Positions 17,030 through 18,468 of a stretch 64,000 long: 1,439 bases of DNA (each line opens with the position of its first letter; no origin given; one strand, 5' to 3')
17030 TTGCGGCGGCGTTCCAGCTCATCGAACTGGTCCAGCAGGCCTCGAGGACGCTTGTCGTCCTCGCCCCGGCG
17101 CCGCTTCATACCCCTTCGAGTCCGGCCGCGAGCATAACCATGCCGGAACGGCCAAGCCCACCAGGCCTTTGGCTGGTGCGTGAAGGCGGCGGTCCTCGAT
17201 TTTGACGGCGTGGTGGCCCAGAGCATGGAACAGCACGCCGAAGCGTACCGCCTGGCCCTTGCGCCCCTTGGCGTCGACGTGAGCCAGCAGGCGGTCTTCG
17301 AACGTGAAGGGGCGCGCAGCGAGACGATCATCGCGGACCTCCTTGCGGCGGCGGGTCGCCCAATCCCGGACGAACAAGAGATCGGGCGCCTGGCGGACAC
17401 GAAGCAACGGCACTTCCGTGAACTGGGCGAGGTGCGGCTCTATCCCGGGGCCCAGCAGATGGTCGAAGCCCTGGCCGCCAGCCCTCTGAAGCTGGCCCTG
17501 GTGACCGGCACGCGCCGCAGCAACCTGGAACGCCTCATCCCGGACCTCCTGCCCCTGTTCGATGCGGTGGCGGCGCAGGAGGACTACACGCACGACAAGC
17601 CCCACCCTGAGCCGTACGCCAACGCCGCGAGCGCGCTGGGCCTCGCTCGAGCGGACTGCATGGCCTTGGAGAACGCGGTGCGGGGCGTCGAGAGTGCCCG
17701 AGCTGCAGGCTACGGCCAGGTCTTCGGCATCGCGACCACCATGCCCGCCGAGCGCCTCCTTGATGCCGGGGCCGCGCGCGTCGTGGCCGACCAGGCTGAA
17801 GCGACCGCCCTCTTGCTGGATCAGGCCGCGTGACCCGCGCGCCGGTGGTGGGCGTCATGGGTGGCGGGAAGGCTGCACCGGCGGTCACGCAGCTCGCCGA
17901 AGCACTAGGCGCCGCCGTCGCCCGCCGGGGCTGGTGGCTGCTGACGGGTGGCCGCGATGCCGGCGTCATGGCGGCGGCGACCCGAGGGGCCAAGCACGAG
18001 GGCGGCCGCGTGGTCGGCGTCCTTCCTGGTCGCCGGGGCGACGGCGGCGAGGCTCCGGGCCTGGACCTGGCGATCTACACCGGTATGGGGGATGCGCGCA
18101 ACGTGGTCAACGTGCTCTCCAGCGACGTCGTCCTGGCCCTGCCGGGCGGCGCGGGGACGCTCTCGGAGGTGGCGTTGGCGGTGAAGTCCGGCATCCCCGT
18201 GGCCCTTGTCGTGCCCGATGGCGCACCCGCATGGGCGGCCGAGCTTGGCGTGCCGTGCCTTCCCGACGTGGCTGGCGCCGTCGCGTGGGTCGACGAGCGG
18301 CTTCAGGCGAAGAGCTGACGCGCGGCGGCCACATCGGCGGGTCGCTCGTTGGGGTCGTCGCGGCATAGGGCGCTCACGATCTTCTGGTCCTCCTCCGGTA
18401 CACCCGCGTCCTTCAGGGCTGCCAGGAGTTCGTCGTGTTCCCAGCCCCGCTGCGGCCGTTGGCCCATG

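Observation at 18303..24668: Candidate novel peptide maturation/export (RiPP-like) operon: ABC exporter, 36-aa peptide, TldD, PmbA, RRE-like Ser/Thr kinase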

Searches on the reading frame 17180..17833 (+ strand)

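Call 4: search_protein_families(library=pfam, proteins=[window:17180-17833:+], max_evalue=0.01)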
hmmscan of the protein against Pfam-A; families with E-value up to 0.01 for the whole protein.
window:17180-17833:+ (217 aa): 3 families
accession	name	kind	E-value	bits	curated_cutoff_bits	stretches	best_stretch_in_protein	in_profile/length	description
PF00702.32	Hydrolase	-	9.6e-22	78.7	26.4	1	1-177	1-191/191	haloacid dehalogenase-like hydrolase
PF13419.12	HAD_2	-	2.2e-20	74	23.8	1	6-178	3-173/178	Haloacid dehalogenase-like hydrolase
PF12710.13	HAD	-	0.0001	23.2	27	1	4-148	1-152/189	haloacid dehalogenase-like hydrolase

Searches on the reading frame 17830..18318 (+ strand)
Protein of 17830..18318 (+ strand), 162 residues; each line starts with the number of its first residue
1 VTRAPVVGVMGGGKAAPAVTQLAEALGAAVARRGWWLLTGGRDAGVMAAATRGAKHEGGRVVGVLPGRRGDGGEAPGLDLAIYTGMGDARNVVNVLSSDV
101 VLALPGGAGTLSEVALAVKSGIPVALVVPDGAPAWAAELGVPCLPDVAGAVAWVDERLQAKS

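Call 4: search_protein_families(library=pfam, proteins=[window:17830-18318:+], max_evalue=0.01)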
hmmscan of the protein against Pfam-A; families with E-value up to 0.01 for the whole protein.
window:17830-18318:+ (162 aa): 3 families
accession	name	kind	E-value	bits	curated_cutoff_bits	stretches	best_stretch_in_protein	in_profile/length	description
PF18306.6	LDcluster4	-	6.7e-42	143.1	26.3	1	6-127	3-123/151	SLOG cluster4 family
PF03641.19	Lysine_decarbox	-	3.1e-05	24.6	27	1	47-114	1-69/131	Possible lysine decarboxylase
PF18171.6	LSDAT_prok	-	0.0087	15.8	25.4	0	5-66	2-71/195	SLOG in TRPM, prokaryote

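Call 97: search_protein_families(library=padloc, proteins=[window:17830-18318:+], max_evalue=0.001)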
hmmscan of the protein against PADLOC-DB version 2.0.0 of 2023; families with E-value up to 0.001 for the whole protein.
window:17830-18318:+ (162 aa): 1 family
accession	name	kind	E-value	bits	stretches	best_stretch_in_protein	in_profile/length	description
PDLC03927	PsyrA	-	0.00026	18.2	1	5-66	132-192/398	-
